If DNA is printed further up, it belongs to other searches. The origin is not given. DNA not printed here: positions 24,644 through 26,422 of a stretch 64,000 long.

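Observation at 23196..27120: Orphan three-gene envelope module: beta-helix lipoprotein, Slam/T11SS-like TPR-barrel and secreted FecR-domain protein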

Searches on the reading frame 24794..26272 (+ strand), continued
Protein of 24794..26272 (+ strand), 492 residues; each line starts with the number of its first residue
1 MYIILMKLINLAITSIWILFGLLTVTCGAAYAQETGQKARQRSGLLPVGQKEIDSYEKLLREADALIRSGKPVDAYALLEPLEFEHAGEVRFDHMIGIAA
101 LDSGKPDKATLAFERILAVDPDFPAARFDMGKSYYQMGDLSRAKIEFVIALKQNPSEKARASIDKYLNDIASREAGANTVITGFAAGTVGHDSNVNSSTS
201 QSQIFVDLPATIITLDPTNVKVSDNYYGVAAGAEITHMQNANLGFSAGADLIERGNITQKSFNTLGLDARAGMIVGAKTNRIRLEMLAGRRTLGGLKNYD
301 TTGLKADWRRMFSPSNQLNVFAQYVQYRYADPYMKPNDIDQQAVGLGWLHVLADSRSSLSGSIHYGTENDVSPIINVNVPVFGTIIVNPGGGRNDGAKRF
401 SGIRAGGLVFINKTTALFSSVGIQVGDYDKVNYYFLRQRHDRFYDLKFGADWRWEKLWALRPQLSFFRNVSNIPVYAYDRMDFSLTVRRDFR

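Call 10: find_encoding_contigs(protein=P0016, flank=7000, max_places=2)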
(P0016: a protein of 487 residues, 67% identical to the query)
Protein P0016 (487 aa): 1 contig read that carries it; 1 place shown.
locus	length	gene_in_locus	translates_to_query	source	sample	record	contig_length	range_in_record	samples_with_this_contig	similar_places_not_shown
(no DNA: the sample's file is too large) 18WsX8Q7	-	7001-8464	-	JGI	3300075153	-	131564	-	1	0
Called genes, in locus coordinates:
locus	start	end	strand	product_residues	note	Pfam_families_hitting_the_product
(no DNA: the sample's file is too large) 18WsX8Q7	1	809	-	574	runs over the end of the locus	PF00587:tRNA-synt_2b, PF04073:tRNA_edit, PF03129:HGTP_anticodon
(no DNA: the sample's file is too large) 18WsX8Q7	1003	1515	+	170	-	PF00293:NUDIX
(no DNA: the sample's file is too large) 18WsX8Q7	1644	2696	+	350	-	PF08308:PEGA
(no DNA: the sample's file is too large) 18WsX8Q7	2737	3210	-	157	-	PF22769:DCD, PF00692:dUTPase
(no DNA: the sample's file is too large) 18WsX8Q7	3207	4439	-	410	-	PF02441:Flavoprotein, PF04127:DFP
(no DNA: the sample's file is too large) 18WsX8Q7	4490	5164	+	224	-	PF20582:UPF0758_N, PF04002:RadC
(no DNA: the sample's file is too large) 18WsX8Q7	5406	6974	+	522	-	PF17517:IgGFc_binding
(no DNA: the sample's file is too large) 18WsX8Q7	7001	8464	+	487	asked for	PF16918:PknG_TPR (weak), PF07719:TPR_2 (faint), PF13428:TPR_14 (faint), PF13371:TPR_9 (weak), PF13432:TPR_16, PF14559:TPR_19, PF04575:SlipAM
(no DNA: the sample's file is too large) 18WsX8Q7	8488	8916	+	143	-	?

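Call 11: find_encoding_contigs(protein=P0033, flank=7000, max_places=2)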
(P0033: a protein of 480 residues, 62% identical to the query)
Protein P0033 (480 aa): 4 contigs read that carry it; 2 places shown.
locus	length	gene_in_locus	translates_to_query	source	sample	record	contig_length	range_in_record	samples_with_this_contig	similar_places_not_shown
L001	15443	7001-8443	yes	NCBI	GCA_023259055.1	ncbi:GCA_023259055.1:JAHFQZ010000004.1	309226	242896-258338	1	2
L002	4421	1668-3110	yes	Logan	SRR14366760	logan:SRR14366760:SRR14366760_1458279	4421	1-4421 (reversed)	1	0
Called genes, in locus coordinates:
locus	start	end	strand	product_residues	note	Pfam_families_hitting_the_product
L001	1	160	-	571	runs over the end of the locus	PF00587:tRNA-synt_2b, PF04073:tRNA_edit, PF03129:HGTP_anticodon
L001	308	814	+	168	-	PF00293:NUDIX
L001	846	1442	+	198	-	PF00571:CBS (weak)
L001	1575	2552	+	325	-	PF08308:PEGA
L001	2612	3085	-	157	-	PF22769:DCD, PF00692:dUTPase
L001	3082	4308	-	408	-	PF02441:Flavoprotein, PF04127:DFP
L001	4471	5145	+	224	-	PF20582:UPF0758_N, PF04002:RadC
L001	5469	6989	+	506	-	PF17517:IgGFc_binding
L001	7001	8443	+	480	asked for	PF07719:TPR_2 (faint), PF13428:TPR_14 (faint), PF00515:TPR_1 (faint), PF13181:TPR_8 (faint), PF13371:TPR_9, PF13432:TPR_16, PF14559:TPR_19, PF04575:SlipAM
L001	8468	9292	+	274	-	PF04773:FecR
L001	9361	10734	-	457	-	PF00206:Lyase_1, PF08328:ASL_C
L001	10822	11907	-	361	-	PF02540:NAD_synthase (weak), PF03054:tRNA_Me_trans, PF20259:tRNA_Me_trans_M, PF20258:tRNA_Me_trans_C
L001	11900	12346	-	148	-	PF00293:NUDIX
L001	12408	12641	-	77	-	-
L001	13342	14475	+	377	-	PF02563:Poly_export, PF10531:SLBB (weak), PF22461:SLBB_2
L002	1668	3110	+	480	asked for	PF07719:TPR_2 (faint), PF13428:TPR_14 (faint), PF00515:TPR_1 (faint), PF13181:TPR_8 (faint), PF13371:TPR_9, PF13432:TPR_16, PF14559:TPR_19, PF04575:SlipAM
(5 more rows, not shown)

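Call 12: find_encoding_contigs(protein=P0055, flank=7000, max_places=2)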
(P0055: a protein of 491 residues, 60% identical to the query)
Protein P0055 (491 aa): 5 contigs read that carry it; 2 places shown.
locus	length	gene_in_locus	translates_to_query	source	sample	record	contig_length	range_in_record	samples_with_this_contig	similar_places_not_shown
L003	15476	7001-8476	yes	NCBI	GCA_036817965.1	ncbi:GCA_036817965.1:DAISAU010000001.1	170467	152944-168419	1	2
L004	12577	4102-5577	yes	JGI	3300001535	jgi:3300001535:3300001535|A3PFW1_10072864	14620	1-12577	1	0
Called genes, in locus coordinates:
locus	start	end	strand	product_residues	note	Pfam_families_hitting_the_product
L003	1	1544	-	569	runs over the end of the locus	PF00587:tRNA-synt_2b, PF04073:tRNA_edit, PF03129:HGTP_anticodon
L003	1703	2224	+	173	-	PF00293:NUDIX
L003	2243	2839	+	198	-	PF00571:CBS (weak)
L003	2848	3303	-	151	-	PF00692:dUTPase, PF22769:DCD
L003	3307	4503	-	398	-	PF02441:Flavoprotein, PF04127:DFP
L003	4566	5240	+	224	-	PF20582:UPF0758_N, PF04002:RadC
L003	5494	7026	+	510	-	PF17517:IgGFc_binding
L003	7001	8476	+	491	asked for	PF07719:TPR_2 (faint), PF13428:TPR_14 (faint), PF13371:TPR_9, PF13432:TPR_16 (weak), PF14559:TPR_19, PF04575:SlipAM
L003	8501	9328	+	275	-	PF04773:FecR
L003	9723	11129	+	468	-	PF16918:PknG_TPR (weak), PF00515:TPR_1 (faint), PF07719:TPR_2 (faint), PF13174:TPR_6 (faint), PF13428:TPR_14 (faint), PF13432:TPR_16 (faint), PF13371:TPR_9, PF14559:TPR_19, +1 more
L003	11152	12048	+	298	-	PF04773:FecR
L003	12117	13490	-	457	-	PF00206:Lyase_1, PF08328:ASL_C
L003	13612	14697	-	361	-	PF02540:NAD_synthase (weak), PF03054:tRNA_Me_trans, PF20259:tRNA_Me_trans_M, PF20258:tRNA_Me_trans_C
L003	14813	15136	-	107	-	PF00293:NUDIX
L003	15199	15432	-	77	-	-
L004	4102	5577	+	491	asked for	PF07719:TPR_2 (faint), PF13428:TPR_14 (faint), PF13371:TPR_9, PF13432:TPR_16 (weak), PF14559:TPR_19, PF04575:SlipAM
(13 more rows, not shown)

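Call 20: search_solved_structures(query=A1, max_evalue=1)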
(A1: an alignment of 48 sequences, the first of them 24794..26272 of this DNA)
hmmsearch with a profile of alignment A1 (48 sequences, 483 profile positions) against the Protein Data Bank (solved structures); distinct sequences matched with E-value up to 1: 52.
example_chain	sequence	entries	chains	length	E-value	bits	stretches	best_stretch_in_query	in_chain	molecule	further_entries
9qhb_A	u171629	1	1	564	1.4e-24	90.1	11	93-160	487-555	Engineered tetratricopeptide repeat protein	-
9qhc_A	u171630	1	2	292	1.1e-13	54.2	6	92-155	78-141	Engineered tetratricopeptide repeat protein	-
8bu0_A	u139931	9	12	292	1.5e-13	53.7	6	92-156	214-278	Consensus tetratricopeptide repeat protein | Crystal structure of an 8-repeat consensus TPR superhelix with Zinc. | Monomer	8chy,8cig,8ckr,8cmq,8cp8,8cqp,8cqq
3kd7_A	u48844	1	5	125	1e-07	34.4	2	97-156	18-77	CTPR390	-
2fo7_A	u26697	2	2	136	3.6e-07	32.6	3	92-156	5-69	SYNTHETIC CONSENSUS TPR PROTEIN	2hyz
8ch0_A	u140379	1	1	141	4e-07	32.5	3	92-156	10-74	Consensus tetratricopeptide repeat protein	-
6vfi_B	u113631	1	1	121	5.5e-07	32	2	87-152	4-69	O43_dn18B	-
1na0_A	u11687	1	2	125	5.8e-07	32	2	94-157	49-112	designed protein CTPR3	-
3ieg_A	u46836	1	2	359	8.6e-07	31.4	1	99-172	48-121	DnaJ homolog subfamily C member 3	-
8ump_A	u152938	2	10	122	1.1e-06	31.1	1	104-157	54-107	T33-ml35-redesigned-TPR-domain-fold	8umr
6v8e_A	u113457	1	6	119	1.1e-06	31.1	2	110-157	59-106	Designed protein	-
5hrz_A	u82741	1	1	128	1.6e-06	30.5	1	59-157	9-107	TPR domain protein 1na0C3_3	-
6vfh_A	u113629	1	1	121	2.5e-06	29.9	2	87-149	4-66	T33_dn10A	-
6vl6_A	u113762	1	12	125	3.6e-06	29.4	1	57-155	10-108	T33_dn2A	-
6vl6_B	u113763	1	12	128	8.9e-06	28.1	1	89-156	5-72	T33_dn2B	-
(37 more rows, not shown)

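Call 26: predict_structure(alignment_id=A1)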
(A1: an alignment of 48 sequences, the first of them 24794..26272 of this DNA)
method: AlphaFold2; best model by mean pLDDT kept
length: 492 residues; sequences in the alignment: 48
mean_pLDDT: 84.2   pTM: 0.65
mean pLDDT of the five models: 84.2, 76.4, 62.4, 47.7, 42.6
residues with pLDDT >= 90: 266; 70-90: 156; 50-70: 23; < 50: 47
segments of 3 or more residues with pLDDT < 50: 2-8, 17-53
pLDDT, mean of each block of 10 residues (from residue 1): 46 48 40 33 32 70 86 86 85 92 83 88 89 83 89 82 82 71 96 96 93 93 98 92 91 97 96 86 96 94 96 81 96 88 95 80 96 77 70 88 95 90 96 92 98 88 98 95 97 83
secondary structure, 60 per line:
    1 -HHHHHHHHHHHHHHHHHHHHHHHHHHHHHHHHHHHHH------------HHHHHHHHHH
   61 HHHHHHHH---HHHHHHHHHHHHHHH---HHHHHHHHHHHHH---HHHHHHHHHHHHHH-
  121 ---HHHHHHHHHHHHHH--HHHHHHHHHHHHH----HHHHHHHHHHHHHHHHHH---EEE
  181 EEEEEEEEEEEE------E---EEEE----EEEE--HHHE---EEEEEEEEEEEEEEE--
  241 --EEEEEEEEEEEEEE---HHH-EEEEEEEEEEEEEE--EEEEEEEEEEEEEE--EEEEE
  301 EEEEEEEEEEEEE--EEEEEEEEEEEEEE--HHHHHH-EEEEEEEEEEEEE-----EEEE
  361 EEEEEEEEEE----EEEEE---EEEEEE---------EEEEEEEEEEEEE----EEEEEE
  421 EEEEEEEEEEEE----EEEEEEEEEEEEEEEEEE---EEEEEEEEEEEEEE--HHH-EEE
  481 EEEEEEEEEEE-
elements in order: H2-38 H51-68 H72-86 H90-102 H106-119 H124-137 H140-152 H157-174 E178-192 E203-206 E211-214 E224-238 E243-256 E264-277 E280-293 E296-313 E316-329 H332-337 E339-351 E357-370 E375-379 E383-388 E398-410 E415-432 E437-454 E458-471 E478-491

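Call 31: fold_search(model_id=the predicted structure, library=pdb)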
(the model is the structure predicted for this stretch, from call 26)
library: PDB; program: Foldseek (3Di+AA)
matches with E <= 10: 1560; with E <= 0.001: 460
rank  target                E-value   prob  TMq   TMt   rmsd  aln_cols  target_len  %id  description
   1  9b8a                  1.9e-11  1.00  0.36  0.33  15.1       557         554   10  Cryo-EM structure of E. coli cellulose synthase subunit C (released 2025-02-19)
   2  9h80_M                2.2e-10  1.00  0.34  0.41  14.2       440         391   13  Structure of the outer membrane exopolysaccharide transporter PelBC (released 2025-06-11)
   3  9b8h_A                3.6e-10  1.00  0.34  0.30  15.1       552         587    9  Cryo-EM structure of E. coli cellulose synthase subunit C with cellotetraose (released 2025-02-19)
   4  3kvn_X                1.1e-08  1.00  0.27  0.22  17.3       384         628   11  Crystal structure of the full-length autotransporter EstA from Pseudomonas aeruginosa (released 2010-01-26)
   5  3pgr                  2.2e-08  1.00  0.37  0.47   8.3       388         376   11  Asp348Arg mutant of EcFadL (released 2011-05-25)
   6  3kvn_A                2.2e-08  1.00  0.27  0.22  16.9       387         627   10  Crystal structure of the full-length autotransporter EstA from Pseudomonas aeruginosa (released 2010-01-26)
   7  1e54_A                3.0e-08  1.00  0.32  0.44  10.9       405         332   11  Anion-selective porin from Comamonas acidovorans (released 2001-07-12)
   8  8wv0_A                3.4e-08  1.00  0.32  0.45   9.2       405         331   10  Outer membrane porin of Burkholderia pseudomallei (BpsOmp38) (released 2024-10-30)
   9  2r4o_A                3.6e-08  1.00  0.36  0.42   8.8       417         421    9  Crystal structure of the long-chain fatty acid transporter FadL mutant delta NPA (released 2008-09-16)
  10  2r88_A                3.8e-08  1.00  0.35  0.46   8.3       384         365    8  Crystal structure of the long-chain fatty acid transporter FadL mutant delta S3 kink (released 2008-09-23)
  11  1hxt                  4.2e-08  1.00  0.32  0.43  10.9       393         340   10  OMPF PORIN MUTANT NQAAA (released 2001-06-06)
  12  2fgq                  4.7e-08  1.00  0.31  0.44  11.2       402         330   11  High resolution X-ray structure of Omp32 in complex with malate (released 2006-01-31)
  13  4v3h_B                5.5e-08  1.00  0.40  0.59   6.2       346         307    8  Crystal structure of CymA from Klebsiella oxytoca (released 2015-06-03)
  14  6ehe                  5.5e-08  1.00  0.33  0.51   9.1       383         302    7  OmpTdeltaL8 (loop L8 deletion mutant of OmpT), an outer membrane protein of Vibrio cholerae (released 2018-04-25)
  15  8jto                  5.5e-08  1.00  0.33  0.44   9.4       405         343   11  Outer membrane porin of Burkholderia pseudomallei (BpsOmp38) in complex with ceftazidime (released 2024-06-26)
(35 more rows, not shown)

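Call 33: search_protein_representatives(alignment_id=A1)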
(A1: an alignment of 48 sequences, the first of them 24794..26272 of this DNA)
Query: 48 sequences, 483 profile positions. Proteins with E-value up to 0.001 (for the whole library): 9388; up to 1e-10: 2882; up to 1e-30: 1094. The best 150 are listed.
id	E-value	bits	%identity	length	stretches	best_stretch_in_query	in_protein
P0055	1.3e-254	861.9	-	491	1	8-483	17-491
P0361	2.2e-211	719.4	-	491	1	11-483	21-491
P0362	1.7e-193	660.4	-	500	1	8-483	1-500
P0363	1.6e-190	650.6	-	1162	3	36-196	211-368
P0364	1.7e-181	620.8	-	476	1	41-483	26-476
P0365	2.0e-173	594.2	-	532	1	24-483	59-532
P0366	3.4e-162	557.1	-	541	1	23-482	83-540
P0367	9.8e-159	545.8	-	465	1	47-483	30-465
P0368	8.6e-158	542.6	-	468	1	48-483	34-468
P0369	7.8e-153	526.3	-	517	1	27-483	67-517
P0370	1.7e-150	518.6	-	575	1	24-483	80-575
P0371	6.1e-144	497.0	-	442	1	60-483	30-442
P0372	5.1e-141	487.3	-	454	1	58-482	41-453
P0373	5.1e-139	480.7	-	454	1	58-483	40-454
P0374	1.2e-138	479.5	-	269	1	209-483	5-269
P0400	7.9e-111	387.8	-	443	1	50-482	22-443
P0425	7.8e-97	341.6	-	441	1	49-482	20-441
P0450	3.6e-89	316.3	-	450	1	55-482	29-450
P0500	1.2e-77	278.3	-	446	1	53-482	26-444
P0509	1.8e-76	274.5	-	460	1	56-482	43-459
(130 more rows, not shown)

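Call 37: find_related_loci(query=A1, collection=genome_contigs, flank=6000)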
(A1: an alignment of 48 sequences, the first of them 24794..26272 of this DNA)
Query A1 (492 aa) in genome_contigs; peptide patterns used: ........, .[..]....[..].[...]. (x = any residue, [..] = any of these).
152 stretches matched a pattern; 127 encode a relative of the query (tblastn E <= 1e-3); the best 80 are kept; 76 distinct loci.
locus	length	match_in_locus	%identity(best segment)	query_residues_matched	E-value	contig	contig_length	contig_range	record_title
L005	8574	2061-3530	69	1-492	0e+0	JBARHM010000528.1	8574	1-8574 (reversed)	MAG: Gallionella sp. isolate MFD06063_ilm_asm_bin7 k127_147005, whole genome shotgun sequence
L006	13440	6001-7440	62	1-492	0e+0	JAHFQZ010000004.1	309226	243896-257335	MAG: Nitrosomonadales bacterium isolate nzgw562 NODE_12_length_309227_cov_14.386981, whole genome shotgun sequence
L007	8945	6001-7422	60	9-492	0e+0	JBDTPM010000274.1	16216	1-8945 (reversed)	MAG: Gallionella sp. isolate cluster3_bin.199 NODE_13721_length_16216_cov_5.854093, whole genome shotgun sequence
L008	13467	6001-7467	61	1-492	0e+0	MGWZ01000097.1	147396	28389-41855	MAG: Gallionellales bacterium RIFCSPLOWO2_02_FULL_57_47 rifcsplowo2_02_scaffold_471, whole genome shotgun sequence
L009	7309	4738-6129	60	18-492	0e+0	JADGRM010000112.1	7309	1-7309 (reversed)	MAG: Gallionella sp. isolate Chersky.3_41 contig-100_7067, whole genome shotgun sequence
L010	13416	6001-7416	59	11-491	0e+0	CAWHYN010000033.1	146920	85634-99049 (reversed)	MAG: uncultured beta proteobacterium isolate MFD01476.bin.1.209 genome assembly, contig: contig_22976, whole genome shot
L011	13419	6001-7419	60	9-492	0e+0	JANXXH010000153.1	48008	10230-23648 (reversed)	MAG: Gallionella sp. isolate GL140_2_metabat_417 GL140_2_k141_107875, whole genome shotgun sequence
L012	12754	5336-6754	60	9-492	0e+0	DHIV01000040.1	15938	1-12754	MAG TPA_asm: Gallionella sp. UBA4737 UBA4737_contig_33220, whole genome shotgun sequence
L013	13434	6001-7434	58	5-492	0e+0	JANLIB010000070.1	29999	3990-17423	MAG: Gallionella sp. isolate S40-4 k99_40133, whole genome shotgun sequence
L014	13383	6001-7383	60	19-492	0e+0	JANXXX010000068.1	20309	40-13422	MAG: Gallionella sp. isolate GL140_3_metabat_236_sub GL140_3_k141_1760611, whole genome shotgun sequence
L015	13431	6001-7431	56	6-492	5e-180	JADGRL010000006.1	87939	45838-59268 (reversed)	MAG: Gallionella sp. isolate Chersky.15_73 contig-100_26, whole genome shotgun sequence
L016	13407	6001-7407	57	18-492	1e-176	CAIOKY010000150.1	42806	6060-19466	MAG: uncultured Nitrosomonadales bacterium isolate Umea_bin-02398 genome assembly, contig: bin-02398:150/160, whole geno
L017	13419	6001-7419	57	9-492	3e-175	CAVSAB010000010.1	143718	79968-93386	MAG: uncultured beta proteobacterium isolate MFD05942.bin.3.333 genome assembly, contig: contig_62486, whole genome shot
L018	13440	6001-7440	54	1-492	1e-173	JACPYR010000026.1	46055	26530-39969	MAG: Nitrosomonadales bacterium isolate NC_groundwater_868_Pr1_S2p5_56_23 Montesol18_S2p5_coassembly_scaffold_425147, wh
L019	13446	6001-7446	54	6-492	8e-173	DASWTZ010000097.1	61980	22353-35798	MAG TPA_asm: Gallionella sp. isolate SMAG_U3589 k141_152380, whole genome shotgun sequence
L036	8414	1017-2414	51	12-492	3e-152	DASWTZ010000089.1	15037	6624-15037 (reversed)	MAG TPA_asm: Gallionella sp. isolate SMAG_U3589 k141_70859, whole genome shotgun sequence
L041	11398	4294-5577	52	48-492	6e-149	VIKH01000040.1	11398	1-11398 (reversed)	MAG: Gallionellaceae bacterium isolate X1_MetaBAT.29 scaffold_1561, whole genome shotgun sequence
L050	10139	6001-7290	50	54-491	2e-138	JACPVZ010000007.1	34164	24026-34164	MAG: Nitrosomonadales bacterium isolate NC_groundwater_798_Pr6_B-0.1um_59_10 kurt_kritikos_18_scaffold_106983, whole gen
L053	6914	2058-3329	49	53-491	3e-136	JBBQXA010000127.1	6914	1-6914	MAG: Burkholderiales bacterium isolate Co_metawrap_2090 Cmw_2090_k141_7431875_length_6914_cov_8.9906, whole genome shotg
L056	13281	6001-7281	49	50-492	1e-135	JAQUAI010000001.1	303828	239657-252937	MAG: Gallionella sp. isolate STC_80 NODE_50_length_303828_cov_8.158119_Sandtown_C, whole genome shotgun sequence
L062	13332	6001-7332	47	52-492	2e-132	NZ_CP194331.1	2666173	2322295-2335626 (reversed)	Candidatus Ferrigenium straubiae strain KS chromosome, complete genome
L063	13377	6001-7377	45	37-492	5e-132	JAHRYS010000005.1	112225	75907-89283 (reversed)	MAG: Candidatus Ferrigenium altingense isolate AG11 NODE_109_length_112225_cov_3672.762869, whole genome shotgun sequenc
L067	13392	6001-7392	47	37-492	4e-132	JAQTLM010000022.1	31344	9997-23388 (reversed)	MAG: Gallionella sp. isolate STA_17 NODE_2751_length_31344_cov_197.090303_Sandtown_A, whole genome shotgun sequence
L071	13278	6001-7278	46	50-491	3e-128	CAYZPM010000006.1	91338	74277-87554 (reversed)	MAG TPA_asm: uncultured Gallionellaceae bacterium isolate binchicken_co162_43 genome assembly, contig: NODE_285_length_9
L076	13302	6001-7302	46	52-492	4e-124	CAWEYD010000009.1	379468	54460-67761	MAG: uncultured beta proteobacterium isolate MFD05942.bin.4.8 genome assembly, contig: contig_27223, whole genome shotgu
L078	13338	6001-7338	44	50-492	1e-123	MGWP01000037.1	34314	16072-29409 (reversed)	MAG: Gallionellales bacterium GWA2_55_18 gwa2_scaffold_2670, whole genome shotgun sequence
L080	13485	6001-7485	41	3-492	2e-122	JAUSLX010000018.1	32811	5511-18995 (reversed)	MAG: Gallionella sp. isolate E19_concoct.bin.40 E19_k141_200101, whole genome shotgun sequence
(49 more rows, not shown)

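Call 41: search_protein_families(library=pfam, proteins=[L080:7489-13485:+, L078:7353-13337:+, L076:7306-12609:+, L062:7350-10004:+, L063:7394-10861:+, L041:5525-10429:+, L003:11140-12045:+], max_evalue=0.01)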
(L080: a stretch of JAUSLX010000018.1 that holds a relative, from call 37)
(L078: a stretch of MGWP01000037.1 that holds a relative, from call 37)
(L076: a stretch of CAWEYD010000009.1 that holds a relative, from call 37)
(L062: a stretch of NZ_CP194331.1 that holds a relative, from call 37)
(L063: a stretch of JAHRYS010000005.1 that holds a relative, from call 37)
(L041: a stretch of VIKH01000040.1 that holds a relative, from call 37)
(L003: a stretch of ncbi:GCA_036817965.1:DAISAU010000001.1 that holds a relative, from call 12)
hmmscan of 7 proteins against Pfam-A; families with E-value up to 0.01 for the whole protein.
L080:7489-13485:+ (1999 aa): 0 families

L078:7353-13337:+ (1995 aa): 0 families

L076:7306-12609:+ (1768 aa): 1 family
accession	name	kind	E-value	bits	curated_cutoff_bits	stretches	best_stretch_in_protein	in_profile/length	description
PF04773.18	FecR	-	2.8e-07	31.3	24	1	69-154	1-78/97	FecR protein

L062:7350-10004:+ (885 aa): 1 family
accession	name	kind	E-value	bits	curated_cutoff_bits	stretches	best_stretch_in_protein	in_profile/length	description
PF04773.18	FecR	-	1.2e-07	32.6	24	1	63-148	1-78/97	FecR protein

L063:7394-10861:+ (1156 aa): 1 family
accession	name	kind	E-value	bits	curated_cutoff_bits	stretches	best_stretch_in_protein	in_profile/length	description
PF04773.18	FecR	-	8.8e-08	32.9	24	1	64-148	1-77/97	FecR protein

L041:5525-10429:+ (1635 aa): 1 family
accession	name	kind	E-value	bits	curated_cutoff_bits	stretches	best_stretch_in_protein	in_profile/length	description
PF04773.18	FecR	-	1.7e-06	28.8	24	1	99-184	1-78/97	FecR protein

L003:11140-12045:+ (302 aa): 2 families
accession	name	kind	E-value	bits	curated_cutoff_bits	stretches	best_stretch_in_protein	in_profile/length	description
PF04773.18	FecR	-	1.7e-08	35.2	24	1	65-150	1-78/97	FecR protein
PF05899.18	Cupin_3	-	0.0026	17.9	23.5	0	36-61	29-54/74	EutQ-like cupin domain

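Call 46: search_solved_structures(query=A5, max_evalue=10, show_alignments=3)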
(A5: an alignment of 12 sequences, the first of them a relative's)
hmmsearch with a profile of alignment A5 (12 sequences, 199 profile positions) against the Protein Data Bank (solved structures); distinct sequences matched with E-value up to 10: 0.
